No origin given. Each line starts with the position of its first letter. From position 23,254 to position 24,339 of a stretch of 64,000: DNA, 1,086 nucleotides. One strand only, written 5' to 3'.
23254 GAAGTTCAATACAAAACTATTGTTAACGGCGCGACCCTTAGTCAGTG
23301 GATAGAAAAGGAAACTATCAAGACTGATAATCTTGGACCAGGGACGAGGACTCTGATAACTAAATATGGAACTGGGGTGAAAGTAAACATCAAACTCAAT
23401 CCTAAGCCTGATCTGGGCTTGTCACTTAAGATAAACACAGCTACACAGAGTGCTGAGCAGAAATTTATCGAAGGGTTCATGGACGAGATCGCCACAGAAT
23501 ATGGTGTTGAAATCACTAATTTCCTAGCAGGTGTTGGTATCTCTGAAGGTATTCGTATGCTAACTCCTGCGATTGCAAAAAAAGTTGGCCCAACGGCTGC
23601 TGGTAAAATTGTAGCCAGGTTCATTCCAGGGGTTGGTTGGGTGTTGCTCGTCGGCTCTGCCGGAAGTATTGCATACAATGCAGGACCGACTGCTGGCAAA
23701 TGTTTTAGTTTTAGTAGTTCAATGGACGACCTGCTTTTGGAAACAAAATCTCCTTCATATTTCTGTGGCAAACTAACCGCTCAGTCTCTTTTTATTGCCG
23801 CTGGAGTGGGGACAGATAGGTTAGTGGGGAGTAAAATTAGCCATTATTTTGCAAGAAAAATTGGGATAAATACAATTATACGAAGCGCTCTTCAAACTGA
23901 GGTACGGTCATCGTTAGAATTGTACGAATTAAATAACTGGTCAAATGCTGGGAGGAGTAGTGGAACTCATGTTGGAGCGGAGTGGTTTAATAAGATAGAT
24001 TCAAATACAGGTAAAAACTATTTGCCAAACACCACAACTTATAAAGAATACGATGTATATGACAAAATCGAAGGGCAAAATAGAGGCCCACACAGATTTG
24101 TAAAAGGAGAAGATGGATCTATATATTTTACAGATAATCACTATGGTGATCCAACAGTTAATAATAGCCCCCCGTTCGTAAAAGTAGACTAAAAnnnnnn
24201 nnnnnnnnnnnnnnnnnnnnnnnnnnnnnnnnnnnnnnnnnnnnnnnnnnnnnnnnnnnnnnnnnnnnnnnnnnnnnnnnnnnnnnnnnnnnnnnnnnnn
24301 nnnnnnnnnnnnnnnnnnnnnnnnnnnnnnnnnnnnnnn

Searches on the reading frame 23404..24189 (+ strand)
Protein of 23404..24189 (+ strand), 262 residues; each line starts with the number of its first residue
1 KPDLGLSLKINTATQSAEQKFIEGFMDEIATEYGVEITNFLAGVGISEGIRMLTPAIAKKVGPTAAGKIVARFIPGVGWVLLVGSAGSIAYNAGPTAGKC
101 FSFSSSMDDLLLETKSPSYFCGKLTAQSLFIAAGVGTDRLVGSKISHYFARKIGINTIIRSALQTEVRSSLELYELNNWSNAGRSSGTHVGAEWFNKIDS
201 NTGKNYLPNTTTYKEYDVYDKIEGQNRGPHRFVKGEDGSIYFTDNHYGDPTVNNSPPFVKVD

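Call 51: find_homologous_proteins(query=window:23404-24189:+, max_evalue=0.001)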
Query window:23404-24189:+ (262 aa): 2 proteins with E <= 0.001 among 1300 candidates.
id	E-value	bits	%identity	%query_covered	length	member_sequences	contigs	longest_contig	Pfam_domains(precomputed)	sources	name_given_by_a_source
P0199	4.1e-89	317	63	94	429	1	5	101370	-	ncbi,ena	ncbi:MAG: ribonuclease domain-containing protein [Patescibacteria group bacterium]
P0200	6.8e-51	191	57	66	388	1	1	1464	PF26636.1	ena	-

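Call 52: find_encoding_contigs(protein=P0199, flank=8000, max_places=3)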
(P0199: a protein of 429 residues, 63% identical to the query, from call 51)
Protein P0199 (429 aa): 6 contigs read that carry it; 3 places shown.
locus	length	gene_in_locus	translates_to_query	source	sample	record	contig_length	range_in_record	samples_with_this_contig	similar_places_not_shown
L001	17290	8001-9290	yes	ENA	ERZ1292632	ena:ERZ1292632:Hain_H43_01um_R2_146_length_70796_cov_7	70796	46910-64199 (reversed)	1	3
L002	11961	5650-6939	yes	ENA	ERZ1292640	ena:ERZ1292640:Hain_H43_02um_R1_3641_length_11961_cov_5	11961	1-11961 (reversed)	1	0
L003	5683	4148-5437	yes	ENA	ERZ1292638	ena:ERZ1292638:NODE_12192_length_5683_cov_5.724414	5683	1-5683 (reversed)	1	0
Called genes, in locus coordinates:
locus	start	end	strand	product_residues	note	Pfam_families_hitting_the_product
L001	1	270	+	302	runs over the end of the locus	PF02729:OTCace_N, PF00185:OTCace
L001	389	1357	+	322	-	-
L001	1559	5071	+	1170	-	PF01841:Transglut_core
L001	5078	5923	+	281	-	-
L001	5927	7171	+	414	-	-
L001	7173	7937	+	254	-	PF13517:FG-GAP_3 (weak)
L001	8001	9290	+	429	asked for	-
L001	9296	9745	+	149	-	-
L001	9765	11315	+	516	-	PF13644:DKNYY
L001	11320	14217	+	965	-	PF13243:SQHop_cyclase_C (faint)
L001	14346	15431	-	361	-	PF05697:Trigger_N, PF05698:Trigger_C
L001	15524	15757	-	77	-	-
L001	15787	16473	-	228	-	-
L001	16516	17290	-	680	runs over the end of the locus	PF03030:H_PPase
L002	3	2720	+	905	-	?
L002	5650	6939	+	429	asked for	-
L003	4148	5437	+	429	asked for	-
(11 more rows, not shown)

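Call 59: predict_structure(alignment_id=A5)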
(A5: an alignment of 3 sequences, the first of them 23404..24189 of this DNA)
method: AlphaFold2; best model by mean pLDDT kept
length: 262 residues; sequences in the alignment: 3
mean_pLDDT: 41.6   pTM: 0.34
mean pLDDT of the five models: 41.6, 37.7, 36.9, 36.1, 34.7
residues with pLDDT >= 90: 0; 70-90: 19; 50-70: 50; < 50: 193
segments of 3 or more residues with pLDDT < 50: 1-170, 178-187, 220-228
pLDDT, mean of each block of 10 residues (from residue 1): 27 27 31 34 38 41 31 39 39 34 28 27 28 27 25 32 43 50 47 66 68 62 42 74 60 58 62
secondary structure, 60 per line:
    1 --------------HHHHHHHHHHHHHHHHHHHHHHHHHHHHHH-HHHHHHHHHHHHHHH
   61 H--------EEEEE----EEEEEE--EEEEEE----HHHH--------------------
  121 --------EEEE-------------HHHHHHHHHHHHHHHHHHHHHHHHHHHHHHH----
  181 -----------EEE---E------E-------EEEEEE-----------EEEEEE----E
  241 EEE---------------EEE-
elements in order: H15-44 H46-61 E70-74 E79-84 E87-92 H97-100 E129-132 H146-176 E192-194 E213-218 E230-235 E240-243 E259-261
